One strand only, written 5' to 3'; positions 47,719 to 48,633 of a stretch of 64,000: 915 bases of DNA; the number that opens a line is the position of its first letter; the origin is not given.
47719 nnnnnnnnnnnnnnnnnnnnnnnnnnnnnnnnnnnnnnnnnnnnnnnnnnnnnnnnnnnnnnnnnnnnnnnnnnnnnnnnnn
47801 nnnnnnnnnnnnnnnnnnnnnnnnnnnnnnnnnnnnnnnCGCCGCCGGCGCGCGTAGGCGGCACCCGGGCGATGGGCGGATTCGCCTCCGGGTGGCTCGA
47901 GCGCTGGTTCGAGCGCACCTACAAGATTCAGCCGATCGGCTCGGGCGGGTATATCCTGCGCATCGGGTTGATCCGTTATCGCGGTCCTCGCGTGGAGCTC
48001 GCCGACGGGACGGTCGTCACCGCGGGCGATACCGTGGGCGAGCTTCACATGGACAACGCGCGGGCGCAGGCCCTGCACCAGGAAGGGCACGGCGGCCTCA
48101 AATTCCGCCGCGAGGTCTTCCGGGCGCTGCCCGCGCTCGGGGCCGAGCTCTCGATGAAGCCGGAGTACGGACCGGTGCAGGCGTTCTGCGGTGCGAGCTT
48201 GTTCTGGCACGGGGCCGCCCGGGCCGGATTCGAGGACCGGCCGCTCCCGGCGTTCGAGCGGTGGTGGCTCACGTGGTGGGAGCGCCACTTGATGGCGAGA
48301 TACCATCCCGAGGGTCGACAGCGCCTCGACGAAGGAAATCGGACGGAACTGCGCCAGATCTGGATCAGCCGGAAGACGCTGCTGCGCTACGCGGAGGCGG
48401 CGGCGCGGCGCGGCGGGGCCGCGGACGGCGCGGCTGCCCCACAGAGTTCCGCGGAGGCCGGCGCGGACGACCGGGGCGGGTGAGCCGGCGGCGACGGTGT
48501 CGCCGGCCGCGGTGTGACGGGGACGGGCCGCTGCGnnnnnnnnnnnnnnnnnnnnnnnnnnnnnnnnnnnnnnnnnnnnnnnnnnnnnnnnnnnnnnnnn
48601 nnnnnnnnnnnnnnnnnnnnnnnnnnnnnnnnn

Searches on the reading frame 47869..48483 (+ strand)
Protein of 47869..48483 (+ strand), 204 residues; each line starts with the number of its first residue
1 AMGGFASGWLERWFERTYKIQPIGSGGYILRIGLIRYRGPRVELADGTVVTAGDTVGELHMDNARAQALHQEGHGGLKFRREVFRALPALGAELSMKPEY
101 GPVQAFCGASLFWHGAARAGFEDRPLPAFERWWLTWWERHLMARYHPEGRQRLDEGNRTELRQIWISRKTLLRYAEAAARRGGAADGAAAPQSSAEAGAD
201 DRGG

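Call 26: find_homologous_proteins(query=window:47869-48483:+, max_evalue=0.00001)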
Query window:47869-48483:+ (204 aa): 112 proteins with E <= 0.00001 among 7469 candidates.
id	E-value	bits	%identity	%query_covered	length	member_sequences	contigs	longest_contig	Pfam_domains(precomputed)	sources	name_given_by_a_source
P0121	1.3e-119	416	91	100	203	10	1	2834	PF22790.3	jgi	-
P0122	2.3e-105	369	82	99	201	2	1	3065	PF22790.3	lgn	-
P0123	4.4e-102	358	80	99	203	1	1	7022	PF22790.3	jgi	-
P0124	1.1e-95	337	73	97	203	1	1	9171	PF22790.3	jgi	jgi:hypothetical protein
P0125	1.5e-95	337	76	91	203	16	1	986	PF22790.3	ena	-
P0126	1.4e-79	285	69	88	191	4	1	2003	PF22790.3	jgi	-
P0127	3.4e-79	283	64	96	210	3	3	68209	PF22790.3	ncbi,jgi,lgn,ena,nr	ncbi:MAG TPA: hypothetical protein VEP50_13310 [bacterium]|nr:hypothetical protein [bacterium]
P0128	4.8e-76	273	66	89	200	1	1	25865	PF22790.3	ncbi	-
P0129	1.5e-75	272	67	88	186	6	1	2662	PF22790.3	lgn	-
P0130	6.6e-75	269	70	84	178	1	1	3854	PF22790.3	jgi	jgi:peptidoglycan-N-acetylglucosamine deacetylase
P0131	4.0e-74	267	69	85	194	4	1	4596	PF22790.3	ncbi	-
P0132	9.0e-74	266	69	80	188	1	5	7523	PF22790.3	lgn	-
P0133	1.1e-73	265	63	93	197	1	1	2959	PF22790.3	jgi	jgi:peptidoglycan-N-acetylglucosamine deacetylase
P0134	5.5e-73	263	67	83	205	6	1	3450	PF22790.3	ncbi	-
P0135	1.6e-72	262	68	80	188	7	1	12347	PF22790.3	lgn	-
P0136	1.7e-72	262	63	90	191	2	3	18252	PF22790.3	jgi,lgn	-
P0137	3.1e-72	261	65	88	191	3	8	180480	PF22790.3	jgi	jgi:hypothetical protein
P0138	3.7e-72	260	67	81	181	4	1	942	PF22790.3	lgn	-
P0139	4.1e-72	260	64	89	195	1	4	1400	PF22790.3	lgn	-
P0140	7.4e-72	260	66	85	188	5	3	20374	PF22790.3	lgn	-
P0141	1.1e-71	259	67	80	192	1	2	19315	PF22790.3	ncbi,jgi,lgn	jgi:hypothetical protein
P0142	1.4e-71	259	61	97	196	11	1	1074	PF22790.3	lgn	-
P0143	8.4e-71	256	61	96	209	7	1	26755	PF22790.3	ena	-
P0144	8.4e-71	256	59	94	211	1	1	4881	PF22790.3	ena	-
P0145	1.2e-70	256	67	83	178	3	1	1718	PF22790.3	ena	-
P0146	1.8e-70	255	69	80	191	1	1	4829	PF22790.3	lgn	-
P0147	1.8e-70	255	60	96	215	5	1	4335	PF22790.3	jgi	jgi:hypothetical protein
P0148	3.1e-70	254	60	91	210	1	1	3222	PF22790.3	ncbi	-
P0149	4.2e-70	254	64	88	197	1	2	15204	PF22790.3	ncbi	-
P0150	6.5e-70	253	69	80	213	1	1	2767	PF22790.3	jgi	jgi:hypothetical protein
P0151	1.2e-69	252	60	96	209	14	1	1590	PF22790.3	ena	-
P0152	1.6e-69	252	63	92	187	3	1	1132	PF22790.3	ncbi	-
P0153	4.6e-69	250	58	96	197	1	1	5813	PF22790.3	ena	-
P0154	5.3e-69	250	63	84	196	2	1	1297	PF22790.3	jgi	jgi:peptidoglycan-N-acetylglucosamine deacetylase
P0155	1.2e-68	249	66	83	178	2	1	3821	PF22790.3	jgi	-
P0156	2.0e-68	248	67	80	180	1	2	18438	PF22790.3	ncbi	-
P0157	3.2e-68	248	62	90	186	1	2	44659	PF22790.3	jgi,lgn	jgi:hypothetical protein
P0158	4.1e-68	247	63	86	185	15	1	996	PF22790.3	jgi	-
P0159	4.7e-68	247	60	91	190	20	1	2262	PF22790.3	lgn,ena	-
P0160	1.0e-67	246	57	95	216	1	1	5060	PF22790.3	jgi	-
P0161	3.0e-67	244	62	87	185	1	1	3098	PF22790.3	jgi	jgi:hypothetical protein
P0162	3.4e-67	244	61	88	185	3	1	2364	PF22790.3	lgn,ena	-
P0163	3.7e-67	244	62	87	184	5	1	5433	PF22790.3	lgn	-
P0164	4.0e-67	244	63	89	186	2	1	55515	PF22790.3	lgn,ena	-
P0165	8.8e-67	243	64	80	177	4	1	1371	PF22790.3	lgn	-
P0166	9.1e-67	243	66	80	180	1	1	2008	PF22790.3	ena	-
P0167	9.3e-67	243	63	90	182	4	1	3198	PF22790.3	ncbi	-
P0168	1.1e-66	243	59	88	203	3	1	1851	PF22790.3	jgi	jgi:hypothetical protein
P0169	1.2e-66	242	60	88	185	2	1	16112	PF22790.3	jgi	jgi:hypothetical protein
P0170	1.4e-66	242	65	80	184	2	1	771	PF22790.3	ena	-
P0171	1.5e-66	242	62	90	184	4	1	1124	PF22790.3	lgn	-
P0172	1.5e-66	242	61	87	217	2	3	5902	PF22790.3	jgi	jgi:hypothetical protein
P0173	1.7e-66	242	60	89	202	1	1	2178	PF22790.3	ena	-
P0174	2.7e-66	241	62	85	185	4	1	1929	PF22790.3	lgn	-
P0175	3.0e-66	241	60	89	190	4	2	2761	PF22790.3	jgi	jgi:hypothetical protein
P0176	3.5e-66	241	58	93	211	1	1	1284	PF22790.3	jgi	jgi:hypothetical protein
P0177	3.8e-66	241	66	80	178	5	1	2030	PF22790.3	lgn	-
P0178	5.3e-66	240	65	80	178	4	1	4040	PF22790.3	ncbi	-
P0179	1.2e-65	239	59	89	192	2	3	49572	PF22790.3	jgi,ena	-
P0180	1.2e-65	239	63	87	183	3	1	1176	PF22790.3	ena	-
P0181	1.2e-65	239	64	80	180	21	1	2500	PF22790.3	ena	-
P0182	1.4e-65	239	62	80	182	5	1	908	PF22790.3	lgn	-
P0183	1.7e-65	239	65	80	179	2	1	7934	PF22790.3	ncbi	-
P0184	4.1e-65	237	62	82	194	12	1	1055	PF22790.3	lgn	-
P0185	4.2e-65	237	57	88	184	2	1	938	PF22790.3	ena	-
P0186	5.8e-65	237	62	82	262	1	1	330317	PF22790.3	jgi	jgi:hypothetical protein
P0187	6.2e-65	237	63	86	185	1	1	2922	PF22790.3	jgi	jgi:peptidoglycan-N-acetylglucosamine deacetylase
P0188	7.6e-65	237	60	90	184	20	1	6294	PF22790.3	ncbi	-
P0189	9.5e-65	236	62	82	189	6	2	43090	PF22790.3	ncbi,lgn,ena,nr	ncbi:MAG TPA: hypothetical protein VJT33_00390 [bacterium]|nr:hypothetical protein [bacterium]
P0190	1.0e-64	236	58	88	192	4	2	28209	PF22790.3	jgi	jgi:hypothetical protein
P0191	1.1e-64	236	59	90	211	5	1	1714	PF22790.3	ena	-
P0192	1.2e-64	236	61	87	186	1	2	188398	PF22790.3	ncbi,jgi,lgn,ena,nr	ncbi:MAG TPA: hypothetical protein VKW09_14970 [bacterium]|nr:hypothetical protein [bacterium]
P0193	1.5e-64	236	60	87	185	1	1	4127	PF22790.3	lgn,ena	-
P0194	1.6e-64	235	59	89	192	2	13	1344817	PF22790.3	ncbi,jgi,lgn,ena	-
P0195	1.9e-64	235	62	84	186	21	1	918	PF22790.3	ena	-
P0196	1.9e-64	235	63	82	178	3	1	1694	PF22790.3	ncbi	-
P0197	1.9e-64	235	59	91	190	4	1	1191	PF22790.3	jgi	jgi:hypothetical protein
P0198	3.6e-64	234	60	89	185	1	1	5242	PF22790.3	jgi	jgi:peptidoglycan-N-acetylglucosamine deacetylase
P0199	8.6e-64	233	60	87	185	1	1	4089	PF22790.3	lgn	-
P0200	3.3e-63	231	63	84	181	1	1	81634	PF22790.3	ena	-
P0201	4.4e-63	231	62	83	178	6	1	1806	PF22790.3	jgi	jgi:hypothetical protein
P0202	8.1e-63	230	61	91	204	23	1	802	PF22790.3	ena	-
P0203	9.6e-63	230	60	86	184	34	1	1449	PF22790.3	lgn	-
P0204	1.1e-62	230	58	88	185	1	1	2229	PF22790.3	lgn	-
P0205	1.4e-62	229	57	90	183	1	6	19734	PF22790.3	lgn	-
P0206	2.4e-62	228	58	90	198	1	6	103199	PF22790.3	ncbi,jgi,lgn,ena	-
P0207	2.8e-62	228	60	89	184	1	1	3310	PF22790.3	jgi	jgi:hypothetical protein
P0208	4.5e-62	228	63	82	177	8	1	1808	PF22790.3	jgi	jgi:hypothetical protein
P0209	4.9e-62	227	62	80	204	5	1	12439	PF22790.3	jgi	jgi:hypothetical protein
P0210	1.2e-61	226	57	90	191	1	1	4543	PF22790.3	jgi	jgi:hypothetical protein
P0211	1.8e-61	226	64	80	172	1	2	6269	PF22790.3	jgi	jgi:hypothetical protein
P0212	2.3e-61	225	62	83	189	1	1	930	PF22790.3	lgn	-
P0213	2.9e-61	225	59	81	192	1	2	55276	PF22790.3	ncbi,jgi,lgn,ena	-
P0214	2.9e-61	225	61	83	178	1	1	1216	PF22790.3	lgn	-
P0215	7.6e-61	224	60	82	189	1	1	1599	PF22790.3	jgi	jgi:peptidoglycan-N-acetylglucosamine deacetylase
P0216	1.1e-60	223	64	82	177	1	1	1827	PF22790.3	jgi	jgi:hypothetical protein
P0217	1.5e-60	223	60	81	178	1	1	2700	PF22790.3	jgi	-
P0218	1.7e-60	222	58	91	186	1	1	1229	PF22790.3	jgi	-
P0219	1.8e-60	222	60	80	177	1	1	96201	PF22790.3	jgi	jgi:hypothetical protein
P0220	4.0e-60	221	55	92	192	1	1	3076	PF22790.3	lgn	-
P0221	4.6e-60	221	62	80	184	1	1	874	PF22790.3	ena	-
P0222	2.8e-59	218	59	84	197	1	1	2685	PF22790.3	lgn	-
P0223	9.7e-59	217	60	83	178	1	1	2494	PF22790.3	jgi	jgi:hypothetical protein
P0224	9.3e-58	213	57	84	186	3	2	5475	PF22790.3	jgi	jgi:hypothetical protein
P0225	9.4e-55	204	54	87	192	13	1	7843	PF22790.3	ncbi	-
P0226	9.5e-55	204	55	88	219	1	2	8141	PF22790.3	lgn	-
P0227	4.5e-54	201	57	80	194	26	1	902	PF22790.3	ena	-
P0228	5.6e-53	198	55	84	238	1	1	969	PF22790.3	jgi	jgi:hypothetical protein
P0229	5.8e-52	194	56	79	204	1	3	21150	PF22790.3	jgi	jgi:hypothetical protein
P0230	5.3e-51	191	53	86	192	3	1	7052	PF22790.3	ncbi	-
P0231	9.5e-51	191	53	88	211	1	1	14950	PF22790.3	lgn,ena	-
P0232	4.9e-49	185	55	82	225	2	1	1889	PF22790.3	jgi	jgi:hypothetical protein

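Call 37: predict_structure(alignment_id=A1)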
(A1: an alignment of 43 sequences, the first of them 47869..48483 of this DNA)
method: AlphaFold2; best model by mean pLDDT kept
length: 204 residues; sequences in the alignment: 43
mean_pLDDT: 90.0   pTM: 0.82
mean pLDDT of the five models: 90.0, 89.6, 89.1, 87.1, 85.5
residues with pLDDT >= 90: 140; 70-90: 44; 50-70: 20; < 50: 0
segments of 3 or more residues with pLDDT < 50: none
pLDDT, mean of each block of 10 residues (from residue 1): 77 91 94 97 98 98 92 89 96 97 98 93 96 93 87 81 98 97 75 62 68
secondary structure, 60 per line:
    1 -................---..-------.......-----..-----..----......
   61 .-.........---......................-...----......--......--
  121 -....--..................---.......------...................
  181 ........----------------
elements in order: H2-17 E30-36 E55-61 H63-71 H75-96 E105-110 H113-118 E122-125 H128-145 H149-155 E162-167 H168-188

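Call 48: search_protein_families(library=pfam, alignment_id=A1, max_evalue=5)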
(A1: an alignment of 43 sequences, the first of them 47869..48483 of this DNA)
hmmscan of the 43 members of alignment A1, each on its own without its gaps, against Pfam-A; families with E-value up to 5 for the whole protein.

A. member 1, window:47869-48483:+ (204 aa): 1 family
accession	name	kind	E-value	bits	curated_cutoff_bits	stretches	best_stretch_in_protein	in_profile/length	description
PF22790.2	YkoP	-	4.1e-32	111.3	27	1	9-173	10-181/183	YkoP domain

B. families by the number of members that match (of 43 scanned): 12 families
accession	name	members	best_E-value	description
PF22790.2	YkoP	43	2.2e-36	YkoP domain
PF01522.26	Polysacc_deac_1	8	1.1e-38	Polysaccharide deacetylase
PF12706.13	Lactamase_B_2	2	0.022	Beta-lactamase superfamily domain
PF24187.1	DUF7415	1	0.023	Domain of unknown function (DUF7415)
PF19380.4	DUF5955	1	0.03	Family of unknown function (DUF5955)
PF17513.7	DUF5441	1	0.039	Family of unknown function (DUF5441)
PF03065.20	Glyco_hydro_57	1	0.045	Glycosyl hydrolase family 57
PF18107.7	HTH_ABP1_N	1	0.12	Fission yeast centromere protein N-terminal domain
PF23692.1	YmjE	1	0.18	YmjE-like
PF21275.2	Thi_PPkinase_C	1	0.25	Thiamin pyrophosphokinase, substrate-binding domain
PF16271.10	DUF4924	1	0.34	Domain of unknown function (DUF4924)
PF13005.12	zf-IS66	1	2.1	zinc-finger binding domain of transposase IS66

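Call 49: fold_search(model_id=the predicted structure, library=pdb)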
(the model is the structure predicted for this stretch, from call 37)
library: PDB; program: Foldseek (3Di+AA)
matches with E <= 10: 407; with E <= 0.001: 0
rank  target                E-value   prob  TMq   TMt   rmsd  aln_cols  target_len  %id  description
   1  5yo2_A                2.6e-02  0.60  0.25  0.29  11.1       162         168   14  The crystal structure of Rv2747 from Mycobacterium tuberculosis in complex with Acetyl CoA and L-Arginine (released 2018-11-07)
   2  5nnp_B                4.2e-02  0.57  0.28  0.31   9.9       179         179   13  Structure of Naa15/Naa10 bound to HypK-THB (released 2017-06-14)
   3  5yo2_B                5.0e-02  0.66  0.27  0.32  10.7       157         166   18  The crystal structure of Rv2747 from Mycobacterium tuberculosis in complex with Acetyl CoA and L-Arginine (released 2018-11-07)
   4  7byy_A                5.3e-02  0.77  0.36  0.40   7.4       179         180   10  Crystal structure of bacterial toxin (released 2020-06-03)
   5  7kx2_C                6.0e-02  0.44  0.27  0.32  13.3       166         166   10  Spermidine N-acetyltransferase SpeG F149A mutant from Vibrio cholerae (released 2020-12-16)
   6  4jjx_A                6.8e-02  0.30  0.26  0.29  12.9       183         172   11  Dodecameric structure of spermidine N-acetyltransferase SpeG from Vibrio cholerae O1 biovar eltor (released 2013-04-03)
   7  7kwh_F                7.6e-02  0.35  0.26  0.31  13.1       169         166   12  Spermidine N-acetyltransferase SpeG K23-Y30 chimera from Vibrio cholerae and hSSAT (released 2020-12-16)
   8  5yge_B                7.6e-02  0.30  0.26  0.31  16.1       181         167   19  ArgA complexed with AceCoA and glutamate (released 2017-10-11)
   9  4nxy                  8.1e-02  0.41  0.24  0.27   8.2       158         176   14  Crystal Structure of the GNAT domain of S. lividans PAT (released 2014-11-19)
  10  5yge_A                8.1e-02  0.38  0.26  0.30  16.6       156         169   17  ArgA complexed with AceCoA and glutamate (released 2017-10-11)
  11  7ak9_B                9.2e-02  0.77  0.32  0.38   6.2       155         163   13  Structure of Salmonella TacT3 toxin bound to TacA3 antitoxin C-terminal peptide (released 2021-08-18)
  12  7kwh_D                9.2e-02  0.44  0.27  0.33  12.1       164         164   12  Spermidine N-acetyltransferase SpeG K23-Y30 chimera from Vibrio cholerae and hSSAT (released 2020-12-16)
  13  7ak7_B                9.7e-02  0.72  0.31  0.38   5.7       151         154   11  Structure of Salmonella TacT2 toxin bound to TacA2 antitoxin (released 2021-08-18)
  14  7byy_D                1.0e-01  0.75  0.38  0.43   5.7       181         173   12  Crystal structure of bacterial toxin (released 2020-06-03)
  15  7kwh_A                1.1e-01  0.30  0.26  0.30  12.8       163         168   11  Spermidine N-acetyltransferase SpeG K23-Y30 chimera from Vibrio cholerae and hSSAT (released 2020-12-16)
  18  4q36                  1.6e-01  0.63  0.39  0.26   6.4       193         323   14  The crystal structure of acyltransferase in complex with octanoyl-CoA and teicoplanin (released 2014-09-10)
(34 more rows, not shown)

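Call 62: search_protein_representatives(alignment_id=A1)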
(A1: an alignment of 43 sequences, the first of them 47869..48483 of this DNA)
Query: 43 sequences, 430 profile positions. Proteins with E-value up to 0.001 (for the whole library): 60304; up to 1e-10: 36534; up to 1e-30: 5957. The best 150 are listed.
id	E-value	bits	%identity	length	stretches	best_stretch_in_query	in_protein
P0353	1.5e-193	659.7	-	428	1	2-423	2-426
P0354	2.0e-128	445.0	-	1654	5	32-237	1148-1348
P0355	2.1e-126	438.4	-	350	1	86-423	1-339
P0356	1.1e-109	383.3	-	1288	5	37-252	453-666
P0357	3.3e-107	375.2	-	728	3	38-256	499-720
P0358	5.2e-107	374.5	-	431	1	13-421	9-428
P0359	4.8e-101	354.8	-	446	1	15-424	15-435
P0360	1.4e-96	340.2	-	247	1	4-235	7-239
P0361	6.5e-90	318.1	-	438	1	28-422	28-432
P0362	9.5e-90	317.6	-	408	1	30-421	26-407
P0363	6.6e-89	314.8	-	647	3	32-232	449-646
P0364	1.3e-88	313.9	-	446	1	13-424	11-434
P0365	4.1e-88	312.2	-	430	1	15-416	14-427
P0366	4.3e-88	312.1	-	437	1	6-426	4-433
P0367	1.4e-87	310.5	-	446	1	11-418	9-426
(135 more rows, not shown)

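Call 78: search_solved_structures(query=A3, max_evalue=10)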
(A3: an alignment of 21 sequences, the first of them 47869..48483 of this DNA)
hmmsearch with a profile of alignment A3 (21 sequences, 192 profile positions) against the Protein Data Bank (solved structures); distinct sequences matched with E-value up to 10: 2.
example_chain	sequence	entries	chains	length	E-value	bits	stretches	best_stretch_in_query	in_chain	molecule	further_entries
2qv2_A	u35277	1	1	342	1.1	11.9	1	76-110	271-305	Inositol polyphosphate 5-phosphatase OCRL-1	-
3qis_A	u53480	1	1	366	1.2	11.7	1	76-110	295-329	Inositol polyphosphate 5-phosphatase OCRL-1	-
